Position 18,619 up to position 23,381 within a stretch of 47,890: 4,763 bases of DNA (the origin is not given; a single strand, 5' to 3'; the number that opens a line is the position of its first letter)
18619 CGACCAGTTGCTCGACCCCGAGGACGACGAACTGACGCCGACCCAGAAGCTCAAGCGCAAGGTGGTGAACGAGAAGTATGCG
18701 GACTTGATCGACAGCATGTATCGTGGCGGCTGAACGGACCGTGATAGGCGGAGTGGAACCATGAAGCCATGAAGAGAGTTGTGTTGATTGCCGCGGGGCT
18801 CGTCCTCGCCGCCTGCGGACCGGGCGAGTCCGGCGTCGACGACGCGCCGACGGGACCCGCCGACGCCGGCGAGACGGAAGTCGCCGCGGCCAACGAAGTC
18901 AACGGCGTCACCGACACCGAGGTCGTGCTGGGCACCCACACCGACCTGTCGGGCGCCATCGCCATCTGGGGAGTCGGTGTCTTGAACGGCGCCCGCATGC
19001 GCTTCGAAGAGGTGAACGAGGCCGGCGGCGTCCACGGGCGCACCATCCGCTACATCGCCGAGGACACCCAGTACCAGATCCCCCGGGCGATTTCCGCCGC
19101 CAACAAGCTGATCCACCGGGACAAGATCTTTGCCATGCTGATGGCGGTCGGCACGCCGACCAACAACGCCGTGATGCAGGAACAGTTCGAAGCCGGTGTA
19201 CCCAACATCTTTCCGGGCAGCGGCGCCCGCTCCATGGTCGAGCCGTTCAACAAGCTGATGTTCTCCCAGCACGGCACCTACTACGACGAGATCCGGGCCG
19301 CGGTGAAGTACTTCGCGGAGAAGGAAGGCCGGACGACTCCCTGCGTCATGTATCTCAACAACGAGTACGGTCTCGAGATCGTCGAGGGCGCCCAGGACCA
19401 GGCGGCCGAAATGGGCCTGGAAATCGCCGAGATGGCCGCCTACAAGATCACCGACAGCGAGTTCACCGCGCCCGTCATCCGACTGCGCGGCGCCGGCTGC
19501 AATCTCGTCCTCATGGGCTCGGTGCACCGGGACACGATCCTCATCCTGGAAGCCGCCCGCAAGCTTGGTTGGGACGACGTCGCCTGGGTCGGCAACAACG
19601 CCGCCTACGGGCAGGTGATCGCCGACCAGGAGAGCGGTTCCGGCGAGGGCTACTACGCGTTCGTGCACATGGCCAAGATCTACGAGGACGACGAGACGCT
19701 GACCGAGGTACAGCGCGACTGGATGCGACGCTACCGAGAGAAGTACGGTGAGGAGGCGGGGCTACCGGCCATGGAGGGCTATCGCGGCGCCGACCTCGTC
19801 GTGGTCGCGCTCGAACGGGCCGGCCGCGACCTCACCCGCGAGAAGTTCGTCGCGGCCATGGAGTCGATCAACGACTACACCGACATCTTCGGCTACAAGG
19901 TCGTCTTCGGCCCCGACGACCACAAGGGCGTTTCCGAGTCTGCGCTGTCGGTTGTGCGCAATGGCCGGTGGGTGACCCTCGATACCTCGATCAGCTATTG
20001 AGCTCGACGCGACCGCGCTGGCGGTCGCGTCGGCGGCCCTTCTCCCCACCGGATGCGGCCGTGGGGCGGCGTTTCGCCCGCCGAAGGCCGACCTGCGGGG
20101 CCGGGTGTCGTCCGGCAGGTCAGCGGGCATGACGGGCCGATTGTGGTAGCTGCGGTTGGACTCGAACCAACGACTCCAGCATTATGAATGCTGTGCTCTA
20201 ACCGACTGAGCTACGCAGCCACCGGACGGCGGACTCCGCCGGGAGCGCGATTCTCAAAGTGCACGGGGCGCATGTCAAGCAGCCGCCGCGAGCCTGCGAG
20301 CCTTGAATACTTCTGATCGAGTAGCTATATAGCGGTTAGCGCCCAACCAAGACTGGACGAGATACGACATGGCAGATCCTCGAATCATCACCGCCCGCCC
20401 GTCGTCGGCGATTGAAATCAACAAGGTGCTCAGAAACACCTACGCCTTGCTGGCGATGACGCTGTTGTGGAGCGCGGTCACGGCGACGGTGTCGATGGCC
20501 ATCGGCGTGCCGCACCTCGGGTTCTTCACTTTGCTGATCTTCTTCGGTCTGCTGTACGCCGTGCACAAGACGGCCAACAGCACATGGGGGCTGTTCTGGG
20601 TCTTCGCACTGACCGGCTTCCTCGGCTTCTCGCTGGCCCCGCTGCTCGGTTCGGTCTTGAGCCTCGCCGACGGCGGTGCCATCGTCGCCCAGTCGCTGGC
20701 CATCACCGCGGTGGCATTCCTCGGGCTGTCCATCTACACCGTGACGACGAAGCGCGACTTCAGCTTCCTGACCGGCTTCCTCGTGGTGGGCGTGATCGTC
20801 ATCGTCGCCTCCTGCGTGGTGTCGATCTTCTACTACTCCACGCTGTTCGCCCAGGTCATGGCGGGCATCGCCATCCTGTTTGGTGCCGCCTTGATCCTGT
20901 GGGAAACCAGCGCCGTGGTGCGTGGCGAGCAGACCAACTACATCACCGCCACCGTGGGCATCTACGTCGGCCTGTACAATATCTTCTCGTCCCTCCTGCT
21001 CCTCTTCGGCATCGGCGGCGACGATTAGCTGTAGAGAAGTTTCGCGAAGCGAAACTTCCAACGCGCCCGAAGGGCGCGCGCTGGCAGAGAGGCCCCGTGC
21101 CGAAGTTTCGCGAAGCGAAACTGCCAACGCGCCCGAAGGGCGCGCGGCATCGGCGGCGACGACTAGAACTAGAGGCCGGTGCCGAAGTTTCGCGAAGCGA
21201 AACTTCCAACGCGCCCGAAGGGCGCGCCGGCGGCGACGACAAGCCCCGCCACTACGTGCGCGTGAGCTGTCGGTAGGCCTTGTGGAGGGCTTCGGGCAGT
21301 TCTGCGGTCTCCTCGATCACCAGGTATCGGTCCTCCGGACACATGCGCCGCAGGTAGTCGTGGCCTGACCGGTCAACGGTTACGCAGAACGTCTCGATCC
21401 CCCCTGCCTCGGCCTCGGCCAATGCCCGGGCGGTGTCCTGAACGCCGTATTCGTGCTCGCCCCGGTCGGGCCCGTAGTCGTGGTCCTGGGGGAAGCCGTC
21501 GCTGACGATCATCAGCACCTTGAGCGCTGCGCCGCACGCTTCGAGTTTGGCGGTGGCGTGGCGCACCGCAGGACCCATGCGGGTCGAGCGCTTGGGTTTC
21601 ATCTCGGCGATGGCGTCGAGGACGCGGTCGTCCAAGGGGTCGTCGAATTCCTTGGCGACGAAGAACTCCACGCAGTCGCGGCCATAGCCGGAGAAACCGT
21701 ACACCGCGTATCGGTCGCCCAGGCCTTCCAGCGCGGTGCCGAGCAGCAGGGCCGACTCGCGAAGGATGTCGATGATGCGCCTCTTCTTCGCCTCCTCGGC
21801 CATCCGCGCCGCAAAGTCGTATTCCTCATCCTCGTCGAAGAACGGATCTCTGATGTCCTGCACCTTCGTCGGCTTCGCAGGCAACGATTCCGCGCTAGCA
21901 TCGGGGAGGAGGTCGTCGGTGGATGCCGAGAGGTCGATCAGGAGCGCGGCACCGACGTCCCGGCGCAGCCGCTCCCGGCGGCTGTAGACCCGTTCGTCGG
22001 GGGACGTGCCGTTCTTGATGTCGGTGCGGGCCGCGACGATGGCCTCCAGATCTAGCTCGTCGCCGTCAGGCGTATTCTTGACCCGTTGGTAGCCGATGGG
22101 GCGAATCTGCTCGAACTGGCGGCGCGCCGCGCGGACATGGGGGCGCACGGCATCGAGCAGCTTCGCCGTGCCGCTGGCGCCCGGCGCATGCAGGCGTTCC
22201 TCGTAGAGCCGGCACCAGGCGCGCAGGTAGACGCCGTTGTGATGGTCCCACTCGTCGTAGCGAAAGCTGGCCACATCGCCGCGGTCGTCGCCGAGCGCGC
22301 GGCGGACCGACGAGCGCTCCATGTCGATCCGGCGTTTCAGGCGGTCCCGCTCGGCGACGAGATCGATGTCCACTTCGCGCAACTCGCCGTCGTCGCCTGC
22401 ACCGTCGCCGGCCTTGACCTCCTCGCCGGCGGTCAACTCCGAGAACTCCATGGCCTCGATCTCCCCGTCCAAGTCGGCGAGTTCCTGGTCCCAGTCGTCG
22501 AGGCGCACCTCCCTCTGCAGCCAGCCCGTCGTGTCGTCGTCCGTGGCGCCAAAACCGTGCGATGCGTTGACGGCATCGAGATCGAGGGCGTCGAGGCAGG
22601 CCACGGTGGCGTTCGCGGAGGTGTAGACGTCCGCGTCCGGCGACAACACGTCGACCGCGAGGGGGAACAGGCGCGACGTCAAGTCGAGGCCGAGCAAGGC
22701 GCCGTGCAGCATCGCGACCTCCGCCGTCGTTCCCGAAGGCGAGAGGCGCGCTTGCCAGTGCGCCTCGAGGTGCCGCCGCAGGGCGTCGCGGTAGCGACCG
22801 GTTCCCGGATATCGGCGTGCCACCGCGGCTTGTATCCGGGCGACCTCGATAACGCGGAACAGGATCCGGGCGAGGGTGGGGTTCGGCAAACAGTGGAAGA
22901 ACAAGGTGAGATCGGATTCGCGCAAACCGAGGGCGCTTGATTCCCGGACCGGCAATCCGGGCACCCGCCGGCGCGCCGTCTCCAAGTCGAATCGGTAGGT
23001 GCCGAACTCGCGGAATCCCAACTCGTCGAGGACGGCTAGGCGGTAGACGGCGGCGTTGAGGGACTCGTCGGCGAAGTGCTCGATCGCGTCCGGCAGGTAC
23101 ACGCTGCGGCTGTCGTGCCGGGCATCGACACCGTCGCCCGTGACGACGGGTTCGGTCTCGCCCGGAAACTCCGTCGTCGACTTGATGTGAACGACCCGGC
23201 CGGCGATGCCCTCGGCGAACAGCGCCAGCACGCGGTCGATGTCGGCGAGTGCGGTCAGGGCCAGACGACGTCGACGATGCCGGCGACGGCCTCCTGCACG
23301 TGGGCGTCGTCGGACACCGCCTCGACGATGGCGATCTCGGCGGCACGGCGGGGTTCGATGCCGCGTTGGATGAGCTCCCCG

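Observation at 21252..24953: Orphan CbbQ/NorQ AAA+ and CbbO/NorD VWA pair chained to a VOC-fold metalloenzyme-like gene: candidate new client for a QD/QO-type remodeller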

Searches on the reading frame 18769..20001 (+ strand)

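Call 8: search_protein_families(library=pfam, proteins=[window:18769-20001:+], max_evalue=0.001)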
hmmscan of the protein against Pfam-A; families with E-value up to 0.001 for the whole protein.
window:18769-20001:+ (410 aa): 3 families
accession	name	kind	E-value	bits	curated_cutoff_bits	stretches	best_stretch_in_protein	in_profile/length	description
PF13458.12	Peripla_BP_6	-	2.3e-65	222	31.7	1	52-397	2-339/343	Periplasmic binding protein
PF01094.35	ANF_receptor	-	2e-10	40.7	25.4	1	74-359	5-298/353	Receptor family ligand binding region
PF13433.12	Peripla_BP_5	-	1e-08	35.1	27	1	60-124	9-73/363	Periplasmic binding protein domain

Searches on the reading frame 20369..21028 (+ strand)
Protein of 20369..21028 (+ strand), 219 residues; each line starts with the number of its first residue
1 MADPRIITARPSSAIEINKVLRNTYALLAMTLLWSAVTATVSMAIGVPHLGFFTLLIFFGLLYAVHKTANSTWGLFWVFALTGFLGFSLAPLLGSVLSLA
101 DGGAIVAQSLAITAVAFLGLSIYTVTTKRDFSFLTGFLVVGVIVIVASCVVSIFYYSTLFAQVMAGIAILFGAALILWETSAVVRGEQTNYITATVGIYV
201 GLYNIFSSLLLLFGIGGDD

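Call 8: search_protein_families(library=pfam, proteins=[window:20369-21028:+], max_evalue=0.001)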
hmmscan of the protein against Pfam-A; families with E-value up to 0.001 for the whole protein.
window:20369-21028:+ (219 aa): 1 family
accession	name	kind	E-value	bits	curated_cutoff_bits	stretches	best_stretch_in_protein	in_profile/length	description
PF01027.25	Bax1-I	-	2e-34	119.6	34.1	1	18-213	1-207/207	Inhibitor of apoptosis-promoting Bax1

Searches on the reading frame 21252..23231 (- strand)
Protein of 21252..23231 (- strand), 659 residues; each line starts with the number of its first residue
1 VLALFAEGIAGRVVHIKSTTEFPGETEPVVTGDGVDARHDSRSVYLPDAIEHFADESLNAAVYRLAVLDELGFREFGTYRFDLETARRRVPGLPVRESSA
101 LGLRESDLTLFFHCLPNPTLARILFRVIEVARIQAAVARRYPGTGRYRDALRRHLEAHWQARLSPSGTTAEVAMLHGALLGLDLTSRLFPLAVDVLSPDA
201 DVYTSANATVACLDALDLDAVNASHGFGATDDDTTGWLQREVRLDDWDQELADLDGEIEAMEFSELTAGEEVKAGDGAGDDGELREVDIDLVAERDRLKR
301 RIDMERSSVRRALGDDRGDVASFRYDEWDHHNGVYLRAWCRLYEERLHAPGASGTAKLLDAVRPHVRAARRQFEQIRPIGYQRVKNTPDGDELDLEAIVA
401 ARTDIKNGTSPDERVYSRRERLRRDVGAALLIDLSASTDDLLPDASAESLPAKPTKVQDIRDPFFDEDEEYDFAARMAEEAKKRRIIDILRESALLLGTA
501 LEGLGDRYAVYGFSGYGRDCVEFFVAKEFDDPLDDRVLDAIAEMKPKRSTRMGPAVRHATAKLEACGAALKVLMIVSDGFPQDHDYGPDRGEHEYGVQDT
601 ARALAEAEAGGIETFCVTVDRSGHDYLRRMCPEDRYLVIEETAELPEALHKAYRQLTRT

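Call 3: search_protein_families(library=pfam, proteins=[window:21252-23231:-], max_evalue=0.01)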
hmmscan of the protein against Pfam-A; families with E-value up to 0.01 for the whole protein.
window:21252-23231:- (659 aa): 1 family
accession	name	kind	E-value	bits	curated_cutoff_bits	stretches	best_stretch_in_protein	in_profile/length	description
PF00092.34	VWA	-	0.00031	21.4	23.8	1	506-636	38-158/174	von Willebrand factor type A domain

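Call 4: search_protein_families(library=ncbifam, proteins=[window:21252-23231:-], max_evalue=0.01)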
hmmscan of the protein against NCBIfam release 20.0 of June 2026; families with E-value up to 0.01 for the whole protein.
window:21252-23231:- (659 aa): 0 families

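Call 20: search_solved_structures(query=window:21252-23231:-, max_evalue=0.01, show_alignments=2)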
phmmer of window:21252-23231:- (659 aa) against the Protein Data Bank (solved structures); distinct sequences matched with E-value up to 0.01: 2.
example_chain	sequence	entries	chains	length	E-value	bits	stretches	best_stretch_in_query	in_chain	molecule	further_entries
9qh6_G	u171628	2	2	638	9.5e-36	126.6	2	484-657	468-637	von Willebrand factor, type A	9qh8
9qhd_G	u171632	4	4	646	6.8e-35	123.8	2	483-657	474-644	Nitric oxide reductase NorD protein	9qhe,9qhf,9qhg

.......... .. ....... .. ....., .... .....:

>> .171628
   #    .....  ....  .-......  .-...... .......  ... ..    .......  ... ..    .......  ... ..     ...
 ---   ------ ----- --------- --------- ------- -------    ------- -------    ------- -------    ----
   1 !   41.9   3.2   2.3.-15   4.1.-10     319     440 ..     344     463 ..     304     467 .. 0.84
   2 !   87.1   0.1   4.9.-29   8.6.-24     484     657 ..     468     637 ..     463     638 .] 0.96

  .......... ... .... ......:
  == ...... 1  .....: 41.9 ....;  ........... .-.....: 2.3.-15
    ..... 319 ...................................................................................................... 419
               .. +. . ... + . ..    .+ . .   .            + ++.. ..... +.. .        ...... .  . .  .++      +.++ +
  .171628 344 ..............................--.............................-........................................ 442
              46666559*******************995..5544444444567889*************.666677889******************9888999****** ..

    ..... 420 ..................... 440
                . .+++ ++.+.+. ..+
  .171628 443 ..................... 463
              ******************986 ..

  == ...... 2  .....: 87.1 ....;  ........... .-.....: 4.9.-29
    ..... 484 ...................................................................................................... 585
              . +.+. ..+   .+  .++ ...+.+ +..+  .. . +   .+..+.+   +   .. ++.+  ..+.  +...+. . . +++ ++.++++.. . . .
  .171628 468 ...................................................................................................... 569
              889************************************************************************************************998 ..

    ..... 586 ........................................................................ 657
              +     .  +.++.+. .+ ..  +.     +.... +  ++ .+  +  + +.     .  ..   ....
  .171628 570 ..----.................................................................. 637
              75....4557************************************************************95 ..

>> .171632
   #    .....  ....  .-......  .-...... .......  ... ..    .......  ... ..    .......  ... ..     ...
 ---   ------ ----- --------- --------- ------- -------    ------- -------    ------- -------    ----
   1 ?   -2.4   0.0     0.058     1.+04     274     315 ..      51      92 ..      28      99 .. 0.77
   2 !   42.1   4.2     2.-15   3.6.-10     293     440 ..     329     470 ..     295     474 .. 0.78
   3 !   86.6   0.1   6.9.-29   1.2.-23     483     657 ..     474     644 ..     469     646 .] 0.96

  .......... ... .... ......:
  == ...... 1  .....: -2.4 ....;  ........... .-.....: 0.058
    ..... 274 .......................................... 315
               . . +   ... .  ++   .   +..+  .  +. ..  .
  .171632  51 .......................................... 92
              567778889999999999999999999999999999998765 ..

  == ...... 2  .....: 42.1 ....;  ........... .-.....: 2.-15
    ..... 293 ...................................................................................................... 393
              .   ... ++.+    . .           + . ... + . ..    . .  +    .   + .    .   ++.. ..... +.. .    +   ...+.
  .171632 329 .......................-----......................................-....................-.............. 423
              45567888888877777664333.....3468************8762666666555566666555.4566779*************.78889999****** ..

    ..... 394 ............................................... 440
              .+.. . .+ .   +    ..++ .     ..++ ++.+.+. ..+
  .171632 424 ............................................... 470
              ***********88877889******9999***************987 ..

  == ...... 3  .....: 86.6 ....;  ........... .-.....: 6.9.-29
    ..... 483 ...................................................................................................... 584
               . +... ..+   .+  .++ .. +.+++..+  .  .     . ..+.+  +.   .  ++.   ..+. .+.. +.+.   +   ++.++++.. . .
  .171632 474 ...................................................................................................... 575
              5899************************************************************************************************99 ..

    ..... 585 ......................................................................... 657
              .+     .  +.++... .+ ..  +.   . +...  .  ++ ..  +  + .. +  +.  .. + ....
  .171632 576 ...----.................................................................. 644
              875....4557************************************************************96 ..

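Call 99: search_protein_families(library=padloc, proteins=[window:21252-23231:-], max_evalue=0.001)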
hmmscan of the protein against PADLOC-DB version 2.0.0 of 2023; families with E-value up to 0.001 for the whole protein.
window:21252-23231:- (659 aa): 0 families

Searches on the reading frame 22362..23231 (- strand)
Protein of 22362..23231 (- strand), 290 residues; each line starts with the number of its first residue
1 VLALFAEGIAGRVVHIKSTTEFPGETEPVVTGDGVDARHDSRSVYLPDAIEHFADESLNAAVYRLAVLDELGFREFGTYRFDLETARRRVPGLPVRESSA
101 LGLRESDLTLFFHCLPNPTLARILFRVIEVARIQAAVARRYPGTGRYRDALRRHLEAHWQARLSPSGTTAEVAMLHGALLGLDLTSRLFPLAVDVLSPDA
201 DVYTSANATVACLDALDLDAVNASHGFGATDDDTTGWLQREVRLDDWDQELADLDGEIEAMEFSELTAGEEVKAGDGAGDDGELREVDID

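Call 70: search_protein_families(library=pfam, proteins=[window:22362-23231:-], max_evalue=0.1)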
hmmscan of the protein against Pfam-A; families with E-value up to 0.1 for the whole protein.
window:22362-23231:- (290 aa): 1 family
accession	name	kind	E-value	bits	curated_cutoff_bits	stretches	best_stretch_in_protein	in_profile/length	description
PF06213.17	CobT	-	0.018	15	26.1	1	98-177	63-139/276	Cobalamin biosynthesis protein CobT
